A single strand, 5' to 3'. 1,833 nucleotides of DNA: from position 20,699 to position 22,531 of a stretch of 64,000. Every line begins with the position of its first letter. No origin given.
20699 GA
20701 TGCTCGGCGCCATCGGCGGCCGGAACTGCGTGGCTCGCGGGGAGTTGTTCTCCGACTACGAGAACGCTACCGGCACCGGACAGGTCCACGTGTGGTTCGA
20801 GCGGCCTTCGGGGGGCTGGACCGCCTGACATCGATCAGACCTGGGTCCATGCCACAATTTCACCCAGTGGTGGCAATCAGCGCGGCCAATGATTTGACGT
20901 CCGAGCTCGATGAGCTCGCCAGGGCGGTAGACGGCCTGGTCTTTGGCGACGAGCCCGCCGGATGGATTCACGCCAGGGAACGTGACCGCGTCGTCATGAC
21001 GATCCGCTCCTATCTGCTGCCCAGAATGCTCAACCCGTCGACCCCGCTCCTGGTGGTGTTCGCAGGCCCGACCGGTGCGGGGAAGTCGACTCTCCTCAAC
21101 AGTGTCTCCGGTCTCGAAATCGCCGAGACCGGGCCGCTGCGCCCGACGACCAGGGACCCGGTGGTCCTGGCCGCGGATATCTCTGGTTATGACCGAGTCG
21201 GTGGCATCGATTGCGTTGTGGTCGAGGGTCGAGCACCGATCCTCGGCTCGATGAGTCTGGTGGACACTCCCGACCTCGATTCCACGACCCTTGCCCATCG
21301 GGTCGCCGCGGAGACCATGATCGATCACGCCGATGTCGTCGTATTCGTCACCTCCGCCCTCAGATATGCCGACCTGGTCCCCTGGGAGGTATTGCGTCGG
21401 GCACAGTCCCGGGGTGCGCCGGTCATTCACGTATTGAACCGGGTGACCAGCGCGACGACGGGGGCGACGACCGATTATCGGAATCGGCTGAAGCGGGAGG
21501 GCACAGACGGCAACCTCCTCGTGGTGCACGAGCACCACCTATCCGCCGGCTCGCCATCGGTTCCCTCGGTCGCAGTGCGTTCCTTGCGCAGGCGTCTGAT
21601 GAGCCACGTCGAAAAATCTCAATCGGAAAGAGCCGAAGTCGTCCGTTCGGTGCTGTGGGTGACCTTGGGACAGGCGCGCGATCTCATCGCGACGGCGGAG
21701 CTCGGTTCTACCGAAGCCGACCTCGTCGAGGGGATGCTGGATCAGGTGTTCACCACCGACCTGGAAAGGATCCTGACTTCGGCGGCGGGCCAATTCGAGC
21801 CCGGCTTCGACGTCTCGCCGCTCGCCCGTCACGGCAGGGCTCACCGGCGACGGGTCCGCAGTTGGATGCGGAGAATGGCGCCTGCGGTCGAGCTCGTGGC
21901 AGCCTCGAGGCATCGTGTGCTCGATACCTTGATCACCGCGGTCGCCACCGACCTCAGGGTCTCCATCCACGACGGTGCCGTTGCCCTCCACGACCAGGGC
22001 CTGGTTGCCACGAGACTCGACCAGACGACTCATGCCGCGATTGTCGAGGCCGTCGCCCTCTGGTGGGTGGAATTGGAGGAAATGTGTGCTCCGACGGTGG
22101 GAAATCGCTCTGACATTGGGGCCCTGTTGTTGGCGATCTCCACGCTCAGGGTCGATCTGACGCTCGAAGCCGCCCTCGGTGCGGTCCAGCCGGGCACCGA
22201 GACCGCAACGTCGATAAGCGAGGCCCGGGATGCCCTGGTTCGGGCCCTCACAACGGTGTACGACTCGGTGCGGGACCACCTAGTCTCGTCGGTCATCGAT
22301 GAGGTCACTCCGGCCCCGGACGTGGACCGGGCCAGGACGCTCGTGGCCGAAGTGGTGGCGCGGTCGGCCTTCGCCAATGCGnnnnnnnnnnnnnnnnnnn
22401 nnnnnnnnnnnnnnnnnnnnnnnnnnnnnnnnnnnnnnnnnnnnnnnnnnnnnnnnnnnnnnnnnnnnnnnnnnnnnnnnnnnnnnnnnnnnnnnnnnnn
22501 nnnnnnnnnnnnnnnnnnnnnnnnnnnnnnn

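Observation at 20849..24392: Tandem, translationally coupled dynamin-like GTPase pair directly followed by an MscS mechanosensitive channel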

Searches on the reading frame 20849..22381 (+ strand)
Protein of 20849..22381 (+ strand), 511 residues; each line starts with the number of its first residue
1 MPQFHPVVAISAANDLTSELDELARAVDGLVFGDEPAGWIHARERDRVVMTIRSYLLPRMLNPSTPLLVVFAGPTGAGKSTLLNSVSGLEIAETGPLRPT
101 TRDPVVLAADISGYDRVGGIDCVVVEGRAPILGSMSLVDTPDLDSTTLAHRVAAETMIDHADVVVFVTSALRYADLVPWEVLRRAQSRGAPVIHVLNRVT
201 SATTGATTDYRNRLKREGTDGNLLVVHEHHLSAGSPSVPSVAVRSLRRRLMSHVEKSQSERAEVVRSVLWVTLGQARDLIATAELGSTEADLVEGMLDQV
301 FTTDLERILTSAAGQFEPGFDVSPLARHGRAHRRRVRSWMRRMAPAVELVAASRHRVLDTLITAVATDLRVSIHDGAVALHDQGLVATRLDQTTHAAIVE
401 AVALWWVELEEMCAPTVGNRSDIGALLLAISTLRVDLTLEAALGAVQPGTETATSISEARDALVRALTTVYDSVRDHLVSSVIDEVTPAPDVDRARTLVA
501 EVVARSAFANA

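Call 9: search_protein_families(library=pfam, proteins=[window:20849-22381:+], max_evalue=0.1)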
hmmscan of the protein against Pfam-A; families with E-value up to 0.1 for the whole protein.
window:20849-22381:+ (511 aa): 9 families
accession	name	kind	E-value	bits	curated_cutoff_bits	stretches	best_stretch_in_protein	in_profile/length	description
PF00350.29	Dynamin_N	-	3.9e-11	43.7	27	2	69-109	1-40/168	Dynamin family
PF01926.29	MMR_HSR1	-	1.3e-09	38.6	21.9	1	69-197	2-112/113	50S ribosome-binding GTPase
PF03193.22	RsgA_GTPase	-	0.00036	20.8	30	1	68-97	108-137/174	RsgA GTPase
PF00005.33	ABC_tran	-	0.00045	21.3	25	1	69-97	14-42/137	ABC transporter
PF25199.1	nSTAND_NTPase5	-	0.0073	16.6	34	1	37-84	9-59/145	Novel STAND NTPase 5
PF13476.12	AAA_23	-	0.011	16.8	27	1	52-86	7-39/201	AAA domain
PF00437.27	T2SSE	-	0.016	14.3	24.9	1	67-89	143-165/370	Type II/IV secretion system protein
PF13555.12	AAA_29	-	0.044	14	27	1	70-86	26-42/61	P-loop containing region of AAA domain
PF06414.18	Zeta_toxin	-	0.076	12.9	22.3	0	62-86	12-36/199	Zeta toxin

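Call 10: search_protein_families(library=ncbifam, proteins=[window:20849-22381:+], max_evalue=0.1)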
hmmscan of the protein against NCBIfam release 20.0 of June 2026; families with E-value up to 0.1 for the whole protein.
window:20849-22381:+ (511 aa): 35 families (the best 25 are shown)
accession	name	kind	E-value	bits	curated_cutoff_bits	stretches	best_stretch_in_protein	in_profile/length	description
TIGR03918.1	GTP_HydF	equivalog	2.3e-09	36.6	325.55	1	67-211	8-134/392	[FeFe] hydrogenase H-cluster maturation GTPase HydF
TIGR03594.1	GTPase_EngA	equivalog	1.1e-06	28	306.7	2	135-204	50-123/432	ribosome biogenesis GTPase Der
NF003661.0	PRK05291.1-3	equivalog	1.5e-06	27.9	380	1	67-115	217-265/448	tRNA uridine-5-carboxymethylaminomethyl(34) synthesis GTPase MnmE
NF000908.1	PRK00089.1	equivalog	1.2e-05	24.7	237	1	69-105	6-42/291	GTPase Era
TIGR00231.1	small_GTP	domain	7.3e-05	22.6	42.5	1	69-214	6-134/164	GTP-binding protein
TIGR03265.1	PhnT2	equivalog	0.00018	20.8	457.7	1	68-107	32-71/353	putative 2-aminoethylphosphonate ABC transporter ATP-binding protein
NF008653.0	PRK11650.1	subfamily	0.00041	19.5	432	1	68-97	32-61/357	sn-glycerol-3-phosphate ABC transporter ATP-binding protein UgpC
NF008233.0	PRK11000.1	equivalog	0.00072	18.5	568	1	68-97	31-60/369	maltose/maltodextrin ABC transporter ATP-binding protein MalK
TIGR00968.1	3a0106s01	subfamily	0.00076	19.1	342.75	1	67-103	27-63/237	sulfate ABC transporter ATP-binding protein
NF008039.0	PRK10771.1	equivalog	0.002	17.6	298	1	69-98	28-57/234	thiamine ABC transporter ATP-binding protein ThiQ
TIGR00436.1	era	equivalog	0.0021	17.5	116.25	1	71-105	5-39/270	GTPase Era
NF040873.1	AztA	equivalog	0.0044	16.6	220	1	68-105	20-57/191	zinc ABC transporter ATP-binding protein AztA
NF002981.0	PRK03695.1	equivalog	0.0062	15.9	281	1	66-90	26-50/253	vitamin B12 ABC transporter ATP-binding protein BtuD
NF008105.0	PRK10851.1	equivalog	0.0069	15.1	502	1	68-105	30-67/362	sulfate/thiosulfate ABC transporter ATP-binding protein CysA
NF052648.1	DynmDynABac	equivalog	0.0078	14.1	1600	0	133-168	133-168/1187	dynamin GTPase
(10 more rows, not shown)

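Call 11: search_solved_structures(query=window:20849-22381:+, max_evalue=1)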
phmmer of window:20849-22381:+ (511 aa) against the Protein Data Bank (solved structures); distinct sequences matched with E-value up to 1: 33.
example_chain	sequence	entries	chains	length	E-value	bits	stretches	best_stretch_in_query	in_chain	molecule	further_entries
4dcs_A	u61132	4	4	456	0.0053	18.8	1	54-201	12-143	GTP-BINDING PROTEIN ENGA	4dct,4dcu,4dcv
3j8g_X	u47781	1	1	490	0.0058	18.6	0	64-131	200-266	GTPase Der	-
7aoi_XL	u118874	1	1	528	0.023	16.7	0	69-113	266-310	GTP-binding protein, putative,mt-EngA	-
5x4b_A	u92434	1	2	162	0.026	16.5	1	69-202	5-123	GTPase Der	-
6yxx_EA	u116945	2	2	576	0.03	16.3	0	69-113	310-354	mt-EngA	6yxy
9bcr_C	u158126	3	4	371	0.031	16.2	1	68-97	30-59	Maltose/maltodextrin import ATP-binding protein MalK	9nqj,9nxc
9bcr_D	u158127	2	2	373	0.032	16.2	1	68-97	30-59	Maltose/maltodextrin import ATP-binding protein MalK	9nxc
1q1b_A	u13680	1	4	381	0.032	16.2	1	68-97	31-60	Maltose/maltodextrin transport ATP-binding protein malK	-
1q12_A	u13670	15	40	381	0.032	16.2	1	68-97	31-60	Maltose/maltodextrin transport ATP-binding protein malK | Maltose/maltodextrin import ATP-binding protein malK | Fused maltose transport subunit, ATP-binding co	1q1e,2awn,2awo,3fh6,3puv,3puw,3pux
2r6g_A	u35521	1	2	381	0.032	16.2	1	68-97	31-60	Maltose/maltodextrin import ATP-binding protein malK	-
9nlb_E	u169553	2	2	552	0.033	16.1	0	67-97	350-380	Energy-dependent translational throttle protein EttA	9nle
9nl5_E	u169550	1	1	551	0.034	16.1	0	67-97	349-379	EttA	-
1mky_A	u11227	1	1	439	0.036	16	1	66-113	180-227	Probable GTP-binding protein engA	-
3j5s_D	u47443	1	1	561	0.04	15.9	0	67-97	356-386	Energy-dependent translational throttle A (EttA)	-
4fin_A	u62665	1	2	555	0.041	15.8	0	67-97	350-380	EttA (YjjK) ABCF family protein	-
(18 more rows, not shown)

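Call 14: find_homologous_proteins(query=window:20849-22381:+)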
Query window:20849-22381:+ (511 aa): 879 proteins with E <= 0.001 among 8000 candidates; the best 120 are listed.
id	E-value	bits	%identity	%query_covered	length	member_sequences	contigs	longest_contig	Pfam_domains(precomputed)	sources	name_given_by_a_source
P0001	0.0e+0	1066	100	99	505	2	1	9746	PF01926.30,PF00350.30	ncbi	ncbi:MAG: GTPase [Acidimicrobiia bacterium]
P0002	8.0e-248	841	79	99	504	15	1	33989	PF01926.30,PF00350.30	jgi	-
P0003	9.6e-238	808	75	100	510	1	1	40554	PF01926.30,PF00350.30,PF03193.23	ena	-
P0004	9.8e-235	798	76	99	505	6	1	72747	PF01926.30,PF00350.30,PF03193.23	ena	-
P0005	1.5e-234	797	77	98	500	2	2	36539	PF01926.30,PF00350.30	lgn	-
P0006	2.0e-234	797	77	99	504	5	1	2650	PF01926.30,PF00350.30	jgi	-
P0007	6.4e-233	792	75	99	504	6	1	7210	PF01926.30,PF00350.30,PF03193.23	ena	-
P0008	1.3e-232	791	76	99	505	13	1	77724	PF01926.30,PF00350.30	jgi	-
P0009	2.4e-232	790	73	100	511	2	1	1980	PF01926.30,PF00350.30,PF03193.23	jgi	jgi:energy-coupling factor transporter ATP-binding protein EcfA2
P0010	8.6e-226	768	72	99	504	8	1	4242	PF01926.30,PF00350.30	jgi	jgi:energy-coupling factor transporter ATP-binding protein EcfA2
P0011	1.2e-224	764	71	99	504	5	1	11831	PF01926.30,PF00350.30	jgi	jgi:energy-coupling factor transporter ATP-binding protein EcfA2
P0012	5.8e-222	756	71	99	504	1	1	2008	PF01926.30,PF00350.30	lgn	-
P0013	1.3e-221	754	73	99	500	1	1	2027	PF01926.30,PF00350.30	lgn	-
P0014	5.1e-221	752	72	99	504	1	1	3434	PF01926.30,PF00350.30,PF03193.23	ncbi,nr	ncbi:MAG TPA: GTPase domain-containing protein [Acidimicrobiia bacterium]|nr:GTPase domain-containin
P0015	9.0e-221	752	72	99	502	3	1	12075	PF01926.30,PF00350.30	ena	-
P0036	3.7e-101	357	42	93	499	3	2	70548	PF01926.30,PF00350.30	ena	-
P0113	1.1e-85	306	39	99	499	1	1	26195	PF01926.30,PF00350.30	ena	-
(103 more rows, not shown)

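Call 16: find_related_loci(query=A1, collection=genome_contigs, flank=8000)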
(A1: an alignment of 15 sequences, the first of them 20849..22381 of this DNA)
Query A1 (511 aa) in genome_contigs; peptide patterns used: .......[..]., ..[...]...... (x = any residue, [..] = any of these).
600 stretches matched a pattern (row limit reached: there are more); 54 encode a relative of the query (tblastn E <= 1e-3); 54 distinct loci.
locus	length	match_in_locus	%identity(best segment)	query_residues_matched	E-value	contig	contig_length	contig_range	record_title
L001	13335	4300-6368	39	48-282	2e-31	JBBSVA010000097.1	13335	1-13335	MAG: Mycobacteriales bacterium isolate SVL2_sbin.61 SVL2_sbin.61_k141_309100_length_13335_cov_29.9592, whole genome shot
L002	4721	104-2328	38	48-269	1e-29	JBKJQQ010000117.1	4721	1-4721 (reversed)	MAG: Mycobacteriales bacterium isolate ant_bin.503 k117_5003970, whole genome shotgun sequence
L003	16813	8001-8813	37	15-269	3e-29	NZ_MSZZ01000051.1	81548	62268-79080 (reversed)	Thermoactinospora rubra strain YIM 77501 contig051, whole genome shotgun sequence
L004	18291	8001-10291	34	45-267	1e-28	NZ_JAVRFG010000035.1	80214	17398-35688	Streptomyces stephensoniae strain DSM 40932 NODE_35_length_80214_cov_24.775632, whole genome shotgun sequence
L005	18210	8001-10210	36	45-267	8e-29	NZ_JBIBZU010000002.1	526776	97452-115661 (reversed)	Streptomyces sp. NPDC014623 NPDC014623_259_D2.ctg-0002, whole genome shotgun sequence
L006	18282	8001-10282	35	44-259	2e-28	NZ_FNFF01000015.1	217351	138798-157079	Streptomyces indicus strain CGMCC 4.5727, whole genome shotgun sequence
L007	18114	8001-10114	39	45-204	4e-28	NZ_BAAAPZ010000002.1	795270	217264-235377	Brevibacterium salitolerans strain JCM 15900 sequence02, whole genome shotgun sequence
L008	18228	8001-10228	36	41-273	2e-27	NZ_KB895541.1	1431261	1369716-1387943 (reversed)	Arthrobacter sp. 131MFCol6.1 C566DRAFT_scaffold00001.1, whole genome shotgun sequence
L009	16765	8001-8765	33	44-267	4e-27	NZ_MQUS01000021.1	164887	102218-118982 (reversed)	Streptomyces sp. IMTB 2501 IMTB_2501_contig_14, whole genome shotgun sequence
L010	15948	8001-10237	35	34-269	1e-26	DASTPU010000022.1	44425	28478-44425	MAG TPA_asm: Nocardioidaceae bacterium isolate SMAG_U2205 k141_664981, whole genome shotgun sequence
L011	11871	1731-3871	41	45-218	6e-30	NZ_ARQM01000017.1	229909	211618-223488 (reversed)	Promicromonospora sukumoe 327MFSha3.1 H291DRAFT_scaffold00008.8_C, whole genome shotgun sequence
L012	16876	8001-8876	36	2-282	5e-26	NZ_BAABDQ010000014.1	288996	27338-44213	Nonomuraea rosea strain JCM 17326 sequence014, whole genome shotgun sequence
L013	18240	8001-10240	35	15-269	5e-26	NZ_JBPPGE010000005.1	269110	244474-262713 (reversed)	Cutibacterium sp. V947 Scaffold5, whole genome shotgun sequence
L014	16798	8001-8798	33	37-271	5e-26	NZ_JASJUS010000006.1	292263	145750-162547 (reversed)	Streptomyces fuscus strain GXMU-J15 J15_assembled_contig_6, whole genome shotgun sequence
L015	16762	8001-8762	32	44-267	1e-25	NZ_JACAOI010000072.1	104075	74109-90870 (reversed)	Streptomyces gossypiisoli strain TRM 44567 727, whole genome shotgun sequence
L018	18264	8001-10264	35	58-267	2e-25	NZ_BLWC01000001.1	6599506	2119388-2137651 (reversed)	Streptomyces fulvorobeus strain NBRC 15897 sequence1, whole genome shotgun sequence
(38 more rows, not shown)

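Call 24: search_solved_structures(query=A2, max_evalue=1)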
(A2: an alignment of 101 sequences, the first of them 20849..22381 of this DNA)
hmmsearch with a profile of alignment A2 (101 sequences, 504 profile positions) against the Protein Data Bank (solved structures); distinct sequences matched with E-value up to 1: 96 (the best 60 are shown).
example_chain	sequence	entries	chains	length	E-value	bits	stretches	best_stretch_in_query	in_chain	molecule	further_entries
9nl5_E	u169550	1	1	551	0.00032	23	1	63-91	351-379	EttA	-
9nlb_E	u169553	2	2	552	0.00032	23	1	63-91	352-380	Energy-dependent translational throttle protein EttA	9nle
4fin_A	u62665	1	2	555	0.00033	23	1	63-91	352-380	EttA (YjjK) ABCF family protein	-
3j5s_D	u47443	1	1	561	0.00034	23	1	63-91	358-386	Energy-dependent translational throttle A (EttA)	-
7ves_A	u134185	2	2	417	0.00034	23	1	58-90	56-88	T-cell-specific guanine nucleotide triphosphate-binding protein 2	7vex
8h4m_A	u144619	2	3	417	0.00038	22.8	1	58-90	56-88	T-cell-specific guanine nucleotide triphosphate-binding protein 2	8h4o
7c3k_A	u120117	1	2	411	0.00093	21.5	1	58-87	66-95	Immunity-related GTPase family member b10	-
8jqy_A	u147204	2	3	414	0.00093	21.5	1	58-87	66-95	Immunity-related GTPase family member b10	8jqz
9bcr_C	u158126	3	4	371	0.0014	21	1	62-91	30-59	Maltose/maltodextrin import ATP-binding protein MalK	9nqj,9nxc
9bcr_D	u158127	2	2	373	0.0014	21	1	62-91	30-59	Maltose/maltodextrin import ATP-binding protein MalK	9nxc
1q1b_A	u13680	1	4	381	0.0014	20.9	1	62-91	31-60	Maltose/maltodextrin transport ATP-binding protein malK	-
1q12_A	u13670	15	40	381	0.0014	20.9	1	62-91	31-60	Maltose/maltodextrin transport ATP-binding protein malK | Maltose/maltodextrin import ATP-binding protein malK | Fused maltose transport subunit, ATP-binding co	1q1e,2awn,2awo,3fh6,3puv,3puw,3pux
2r6g_A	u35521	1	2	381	0.0015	20.8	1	62-91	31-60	Maltose/maltodextrin import ATP-binding protein malK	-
3gee_A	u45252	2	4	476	0.0021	20.4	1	32-96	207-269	tRNA modification GTPase mnmE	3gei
8ipr_C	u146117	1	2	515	0.0063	18.8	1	62-91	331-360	Transmembrane ATP-binding protein ABC transporter cydD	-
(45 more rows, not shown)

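Call 33: search_solved_structures(query=L018:7713-9494:+, max_evalue=0.01)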
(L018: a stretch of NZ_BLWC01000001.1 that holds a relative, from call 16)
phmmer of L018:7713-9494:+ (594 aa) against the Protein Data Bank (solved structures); distinct sequences matched with E-value up to 0.01: 0.

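Call 34: search_solved_structures(query=L018:9338-11146:+, max_evalue=0.01)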
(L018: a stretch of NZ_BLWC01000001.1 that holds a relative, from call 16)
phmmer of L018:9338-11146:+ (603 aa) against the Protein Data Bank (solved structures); distinct sequences matched with E-value up to 0.01: 3.
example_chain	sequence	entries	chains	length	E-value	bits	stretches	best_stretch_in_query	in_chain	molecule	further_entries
7am2_BU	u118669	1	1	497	2.6e-06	30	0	166-248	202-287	GTPase Der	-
1wf3_A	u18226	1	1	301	0.0039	19.5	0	284-341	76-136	GTP-binding protein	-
7aoi_XL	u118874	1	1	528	0.0086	18.4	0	169-247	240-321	GTP-binding protein, putative,mt-EngA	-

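Call 35: predict_structure(alignment_id=A2)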
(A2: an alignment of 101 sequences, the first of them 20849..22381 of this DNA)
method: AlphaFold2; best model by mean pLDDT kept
length: 511 residues; sequences in the alignment: 101
mean_pLDDT: 89.1   pTM: 0.82
mean pLDDT of the five models: 89.1, 88.7, 88.2, 87.5, 87.2
residues with pLDDT >= 90: 358; 70-90: 113; 50-70: 28; < 50: 12
segments of 3 or more residues with pLDDT < 50: 1-10
pLDDT, mean of each block of 10 residues (from residue 1): 42 81 98 93 94 92 92 92 84 64 90 91 91 94 92 93 94 80 85 93 90 89 83 73 91 89 87 96 96 94 95 89 88 89 93 97 96 84 66 96 98 88 96 95 93 96 98 95 94 98 82 48
secondary structure, 60 per line:
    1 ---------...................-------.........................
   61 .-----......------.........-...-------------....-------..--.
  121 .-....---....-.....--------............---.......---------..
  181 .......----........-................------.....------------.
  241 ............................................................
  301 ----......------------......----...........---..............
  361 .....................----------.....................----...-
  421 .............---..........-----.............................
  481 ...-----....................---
elements in order: H10-28 H36-61 E67-72 H79-87 E105-108 E123-126 H130-133 E135-139 H148-159 E163-169 H179-187 E192-199 H201-216 E223-227 H240-300 H305-310 H323-328 H333-343 H347-381 H392-412 H421-433 H437-446 H452-483 H489-508
